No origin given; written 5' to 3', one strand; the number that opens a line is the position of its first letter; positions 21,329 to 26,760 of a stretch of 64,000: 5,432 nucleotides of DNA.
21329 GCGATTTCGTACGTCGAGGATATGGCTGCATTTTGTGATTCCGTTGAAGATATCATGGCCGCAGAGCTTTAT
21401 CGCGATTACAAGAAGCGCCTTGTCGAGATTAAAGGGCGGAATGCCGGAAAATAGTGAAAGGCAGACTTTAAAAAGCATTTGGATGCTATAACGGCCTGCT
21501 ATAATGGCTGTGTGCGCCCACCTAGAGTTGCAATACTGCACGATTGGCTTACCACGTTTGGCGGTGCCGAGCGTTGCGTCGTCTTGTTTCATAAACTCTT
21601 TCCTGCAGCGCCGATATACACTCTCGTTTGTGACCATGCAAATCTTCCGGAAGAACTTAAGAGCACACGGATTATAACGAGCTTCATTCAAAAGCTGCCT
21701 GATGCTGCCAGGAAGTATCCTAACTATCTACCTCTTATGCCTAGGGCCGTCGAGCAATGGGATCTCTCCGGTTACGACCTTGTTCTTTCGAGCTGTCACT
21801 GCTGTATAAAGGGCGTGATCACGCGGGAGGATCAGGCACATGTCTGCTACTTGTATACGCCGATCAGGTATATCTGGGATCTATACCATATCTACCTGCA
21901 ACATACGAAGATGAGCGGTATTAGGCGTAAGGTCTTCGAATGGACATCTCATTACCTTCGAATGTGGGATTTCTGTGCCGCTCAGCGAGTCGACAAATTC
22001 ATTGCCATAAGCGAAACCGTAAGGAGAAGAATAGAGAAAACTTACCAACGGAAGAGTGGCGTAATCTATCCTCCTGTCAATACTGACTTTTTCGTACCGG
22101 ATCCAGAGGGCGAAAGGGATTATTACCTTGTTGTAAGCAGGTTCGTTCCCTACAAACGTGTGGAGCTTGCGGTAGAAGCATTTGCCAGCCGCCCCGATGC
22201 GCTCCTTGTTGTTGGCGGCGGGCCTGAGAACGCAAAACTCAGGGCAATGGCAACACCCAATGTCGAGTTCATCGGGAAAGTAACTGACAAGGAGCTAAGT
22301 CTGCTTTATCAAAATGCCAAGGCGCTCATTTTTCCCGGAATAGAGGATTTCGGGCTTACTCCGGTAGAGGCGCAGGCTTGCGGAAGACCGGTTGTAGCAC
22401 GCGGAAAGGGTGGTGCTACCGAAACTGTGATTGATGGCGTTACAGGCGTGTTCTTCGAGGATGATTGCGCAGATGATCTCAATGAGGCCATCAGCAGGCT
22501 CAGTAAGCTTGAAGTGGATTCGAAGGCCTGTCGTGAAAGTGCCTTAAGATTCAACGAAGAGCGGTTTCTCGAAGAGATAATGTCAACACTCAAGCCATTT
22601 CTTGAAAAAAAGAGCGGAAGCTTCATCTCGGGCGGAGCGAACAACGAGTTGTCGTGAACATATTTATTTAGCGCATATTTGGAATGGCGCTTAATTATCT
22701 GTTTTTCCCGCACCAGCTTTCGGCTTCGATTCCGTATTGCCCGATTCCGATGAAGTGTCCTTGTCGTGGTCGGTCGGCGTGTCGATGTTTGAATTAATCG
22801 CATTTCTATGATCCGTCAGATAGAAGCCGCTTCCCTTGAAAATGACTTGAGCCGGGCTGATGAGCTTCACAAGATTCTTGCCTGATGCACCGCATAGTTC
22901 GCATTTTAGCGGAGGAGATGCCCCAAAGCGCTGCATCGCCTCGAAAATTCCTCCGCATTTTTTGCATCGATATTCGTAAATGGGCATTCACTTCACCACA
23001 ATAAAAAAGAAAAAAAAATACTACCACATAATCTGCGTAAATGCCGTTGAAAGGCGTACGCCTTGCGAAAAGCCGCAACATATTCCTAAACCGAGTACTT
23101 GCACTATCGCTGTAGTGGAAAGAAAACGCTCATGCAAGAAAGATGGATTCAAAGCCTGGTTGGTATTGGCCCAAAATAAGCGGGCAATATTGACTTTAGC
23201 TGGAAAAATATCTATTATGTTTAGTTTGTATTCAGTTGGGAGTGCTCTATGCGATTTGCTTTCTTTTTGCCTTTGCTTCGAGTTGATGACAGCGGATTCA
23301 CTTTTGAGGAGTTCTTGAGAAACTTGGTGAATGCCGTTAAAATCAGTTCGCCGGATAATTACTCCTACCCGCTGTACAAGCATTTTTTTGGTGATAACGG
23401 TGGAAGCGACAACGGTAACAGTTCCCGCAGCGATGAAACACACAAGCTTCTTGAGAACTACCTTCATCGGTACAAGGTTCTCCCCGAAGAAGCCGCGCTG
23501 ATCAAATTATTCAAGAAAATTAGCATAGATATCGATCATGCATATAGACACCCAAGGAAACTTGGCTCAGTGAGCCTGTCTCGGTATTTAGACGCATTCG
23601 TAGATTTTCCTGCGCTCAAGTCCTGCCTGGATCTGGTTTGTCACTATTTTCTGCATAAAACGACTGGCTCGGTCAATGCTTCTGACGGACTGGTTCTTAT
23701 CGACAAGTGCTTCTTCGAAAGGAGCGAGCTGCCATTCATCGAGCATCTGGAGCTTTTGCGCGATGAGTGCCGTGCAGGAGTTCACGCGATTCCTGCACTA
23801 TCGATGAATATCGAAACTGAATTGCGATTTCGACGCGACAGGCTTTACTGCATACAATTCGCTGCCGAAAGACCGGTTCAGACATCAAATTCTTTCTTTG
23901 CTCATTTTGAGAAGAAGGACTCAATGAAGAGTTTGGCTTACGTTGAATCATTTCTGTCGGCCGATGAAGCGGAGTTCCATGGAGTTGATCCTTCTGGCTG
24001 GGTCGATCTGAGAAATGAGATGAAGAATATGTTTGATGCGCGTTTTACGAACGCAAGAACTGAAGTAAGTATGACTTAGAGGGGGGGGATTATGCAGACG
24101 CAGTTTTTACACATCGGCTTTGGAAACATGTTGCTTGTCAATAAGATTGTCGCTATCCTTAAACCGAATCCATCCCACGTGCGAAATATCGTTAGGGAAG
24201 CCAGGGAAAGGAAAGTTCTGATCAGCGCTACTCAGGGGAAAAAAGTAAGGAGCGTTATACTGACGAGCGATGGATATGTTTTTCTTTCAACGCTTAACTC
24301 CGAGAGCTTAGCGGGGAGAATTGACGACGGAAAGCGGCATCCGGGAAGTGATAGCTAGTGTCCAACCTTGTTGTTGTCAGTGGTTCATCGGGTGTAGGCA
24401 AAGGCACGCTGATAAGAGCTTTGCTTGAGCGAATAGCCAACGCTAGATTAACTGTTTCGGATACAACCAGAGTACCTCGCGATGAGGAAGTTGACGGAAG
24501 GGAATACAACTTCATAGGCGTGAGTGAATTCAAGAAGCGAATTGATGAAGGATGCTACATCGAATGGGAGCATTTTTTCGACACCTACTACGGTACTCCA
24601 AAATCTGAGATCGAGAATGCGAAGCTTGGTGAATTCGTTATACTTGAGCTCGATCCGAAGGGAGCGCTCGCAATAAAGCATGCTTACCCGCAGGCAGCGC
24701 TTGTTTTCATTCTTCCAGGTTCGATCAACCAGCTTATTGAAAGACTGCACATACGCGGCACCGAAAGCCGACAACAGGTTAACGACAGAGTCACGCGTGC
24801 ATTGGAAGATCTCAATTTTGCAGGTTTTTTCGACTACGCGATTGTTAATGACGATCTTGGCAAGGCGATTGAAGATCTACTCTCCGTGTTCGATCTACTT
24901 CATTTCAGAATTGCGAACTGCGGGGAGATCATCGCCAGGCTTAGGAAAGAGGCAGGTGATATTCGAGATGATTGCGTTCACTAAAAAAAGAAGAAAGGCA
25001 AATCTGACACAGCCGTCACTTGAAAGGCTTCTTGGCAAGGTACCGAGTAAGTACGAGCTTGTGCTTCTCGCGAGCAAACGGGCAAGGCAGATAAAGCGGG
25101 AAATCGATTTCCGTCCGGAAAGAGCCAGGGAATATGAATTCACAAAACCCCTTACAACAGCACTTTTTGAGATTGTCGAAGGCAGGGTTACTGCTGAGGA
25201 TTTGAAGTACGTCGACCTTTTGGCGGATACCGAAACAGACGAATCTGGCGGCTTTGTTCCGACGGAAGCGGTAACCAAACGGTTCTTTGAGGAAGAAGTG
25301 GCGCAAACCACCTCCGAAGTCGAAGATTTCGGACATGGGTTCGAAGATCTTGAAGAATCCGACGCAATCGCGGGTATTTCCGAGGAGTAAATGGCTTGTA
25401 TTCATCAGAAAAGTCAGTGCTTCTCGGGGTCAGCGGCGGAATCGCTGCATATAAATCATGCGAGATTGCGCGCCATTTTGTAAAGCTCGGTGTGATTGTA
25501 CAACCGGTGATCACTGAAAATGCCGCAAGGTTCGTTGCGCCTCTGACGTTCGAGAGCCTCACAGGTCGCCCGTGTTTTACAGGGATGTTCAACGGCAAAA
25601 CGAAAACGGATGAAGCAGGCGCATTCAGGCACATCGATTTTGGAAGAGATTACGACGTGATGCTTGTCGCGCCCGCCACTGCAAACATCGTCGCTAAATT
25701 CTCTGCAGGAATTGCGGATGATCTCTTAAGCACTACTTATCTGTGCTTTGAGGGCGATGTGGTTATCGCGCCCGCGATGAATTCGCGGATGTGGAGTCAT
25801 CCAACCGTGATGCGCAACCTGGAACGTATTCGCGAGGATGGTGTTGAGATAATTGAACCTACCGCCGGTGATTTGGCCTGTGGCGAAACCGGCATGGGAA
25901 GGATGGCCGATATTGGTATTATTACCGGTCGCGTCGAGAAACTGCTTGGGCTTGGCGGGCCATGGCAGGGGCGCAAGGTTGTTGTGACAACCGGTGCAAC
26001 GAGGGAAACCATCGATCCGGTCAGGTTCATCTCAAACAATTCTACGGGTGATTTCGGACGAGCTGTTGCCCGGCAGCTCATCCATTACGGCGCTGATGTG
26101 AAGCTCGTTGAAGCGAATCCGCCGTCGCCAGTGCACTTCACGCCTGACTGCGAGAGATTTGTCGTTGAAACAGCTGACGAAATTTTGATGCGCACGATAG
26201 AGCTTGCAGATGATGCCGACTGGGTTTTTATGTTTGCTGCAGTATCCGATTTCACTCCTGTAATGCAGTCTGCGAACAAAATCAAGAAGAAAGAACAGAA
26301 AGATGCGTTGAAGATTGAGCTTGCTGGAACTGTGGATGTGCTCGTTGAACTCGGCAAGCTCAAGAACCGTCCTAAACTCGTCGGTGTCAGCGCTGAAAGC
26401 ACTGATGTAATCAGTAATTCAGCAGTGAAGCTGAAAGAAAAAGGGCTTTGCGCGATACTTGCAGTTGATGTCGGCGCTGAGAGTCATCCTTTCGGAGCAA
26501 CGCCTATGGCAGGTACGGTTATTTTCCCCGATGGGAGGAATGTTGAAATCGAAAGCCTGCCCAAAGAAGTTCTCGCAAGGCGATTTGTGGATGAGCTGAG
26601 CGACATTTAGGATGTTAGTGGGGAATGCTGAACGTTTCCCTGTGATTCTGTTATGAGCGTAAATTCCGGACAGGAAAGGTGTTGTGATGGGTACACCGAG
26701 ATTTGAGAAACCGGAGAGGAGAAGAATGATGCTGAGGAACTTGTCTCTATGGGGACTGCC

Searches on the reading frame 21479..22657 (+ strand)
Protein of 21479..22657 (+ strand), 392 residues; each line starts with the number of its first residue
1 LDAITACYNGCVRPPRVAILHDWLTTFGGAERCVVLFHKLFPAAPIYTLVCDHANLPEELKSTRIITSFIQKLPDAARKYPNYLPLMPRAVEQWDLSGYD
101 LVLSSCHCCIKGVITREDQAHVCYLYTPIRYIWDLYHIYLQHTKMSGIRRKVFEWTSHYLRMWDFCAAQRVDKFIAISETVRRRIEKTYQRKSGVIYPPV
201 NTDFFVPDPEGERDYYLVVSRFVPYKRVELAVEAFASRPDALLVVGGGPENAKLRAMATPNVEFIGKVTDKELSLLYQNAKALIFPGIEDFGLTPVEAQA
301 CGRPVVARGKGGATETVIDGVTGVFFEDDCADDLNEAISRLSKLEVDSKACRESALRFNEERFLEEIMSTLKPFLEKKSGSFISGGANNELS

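Call 7: search_protein_families(library=pfam, proteins=[window:21479-22657:+], max_evalue=0.001)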
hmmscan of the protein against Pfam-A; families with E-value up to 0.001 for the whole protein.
window:21479-22657:+ (392 aa): 4 families
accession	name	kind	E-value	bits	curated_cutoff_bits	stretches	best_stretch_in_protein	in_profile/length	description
PF00534.26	Glycos_transf_1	-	9.2e-30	103.9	26.4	1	204-355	6-169/172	Glycosyl transferases group 1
PF13692.12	Glyco_trans_1_4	-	3e-22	79.8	27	1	216-341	4-139/142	Glycosyl transferases group 1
PF13439.12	Glyco_transf_4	-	2.1e-09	38.1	28.5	1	28-203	2-169/170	Glycosyltransferase Family 4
PF20706.3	GT4-conflict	-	0.00056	19.4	26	0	209-322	193-325/385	Family 4 Glycosyltransferase in conflict systems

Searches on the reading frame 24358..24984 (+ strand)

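Call 17: search_protein_families(library=pfam, proteins=[window:24358-24984:+], max_evalue=0.001)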
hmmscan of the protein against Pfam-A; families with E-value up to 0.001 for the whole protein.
window:24358-24984:+ (208 aa): 3 families
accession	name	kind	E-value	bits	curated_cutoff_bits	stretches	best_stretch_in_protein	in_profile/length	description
PF00625.27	Guanylate_kin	-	2.5e-38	132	25.2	1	2-178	2-179/182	Guanylate kinase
PF13191.12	AAA_16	-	0.00019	22.4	32.6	1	3-31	25-53/167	AAA ATPase domain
PF03193.22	RsgA_GTPase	-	0.00062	20.1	30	1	3-35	107-139/174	RsgA GTPase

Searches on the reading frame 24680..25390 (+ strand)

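Call 17: search_protein_families(library=pfam, proteins=[window:24680-25390:+], max_evalue=0.001)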
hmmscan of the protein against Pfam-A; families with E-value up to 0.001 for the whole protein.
window:24680-25390:+ (236 aa): 1 family
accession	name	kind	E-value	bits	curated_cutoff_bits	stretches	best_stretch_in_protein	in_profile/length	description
PF01192.27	RNA_pol_Rpb6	-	2e-13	50.5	26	1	116-171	1-52/53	RNA polymerase Rpb6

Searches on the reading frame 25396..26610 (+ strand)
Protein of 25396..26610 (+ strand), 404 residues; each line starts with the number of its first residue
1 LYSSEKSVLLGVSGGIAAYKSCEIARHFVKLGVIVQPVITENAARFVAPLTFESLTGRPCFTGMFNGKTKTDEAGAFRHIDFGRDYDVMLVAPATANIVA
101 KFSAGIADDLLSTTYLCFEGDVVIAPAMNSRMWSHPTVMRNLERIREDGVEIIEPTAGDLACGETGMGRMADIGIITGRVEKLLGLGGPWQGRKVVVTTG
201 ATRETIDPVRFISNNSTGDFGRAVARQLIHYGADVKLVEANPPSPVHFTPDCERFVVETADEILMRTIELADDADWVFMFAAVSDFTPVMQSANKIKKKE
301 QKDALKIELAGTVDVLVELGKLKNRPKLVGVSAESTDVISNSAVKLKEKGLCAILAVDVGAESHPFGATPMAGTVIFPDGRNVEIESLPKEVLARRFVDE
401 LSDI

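Call 17: search_protein_families(library=pfam, proteins=[window:25396-26610:+], max_evalue=0.001)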
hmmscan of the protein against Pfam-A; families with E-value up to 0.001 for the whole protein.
window:25396-26610:+ (404 aa): 2 families
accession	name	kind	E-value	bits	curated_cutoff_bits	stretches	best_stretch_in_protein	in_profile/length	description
PF04127.22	DFP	-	4.1e-46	157.6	22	1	190-374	1-184/186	DNA/pantothenate metabolism flavoprotein C-terminal domain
PF02441.25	Flavoprotein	-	1.2e-27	96.9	22.7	1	6-182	1-160/162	Flavoprotein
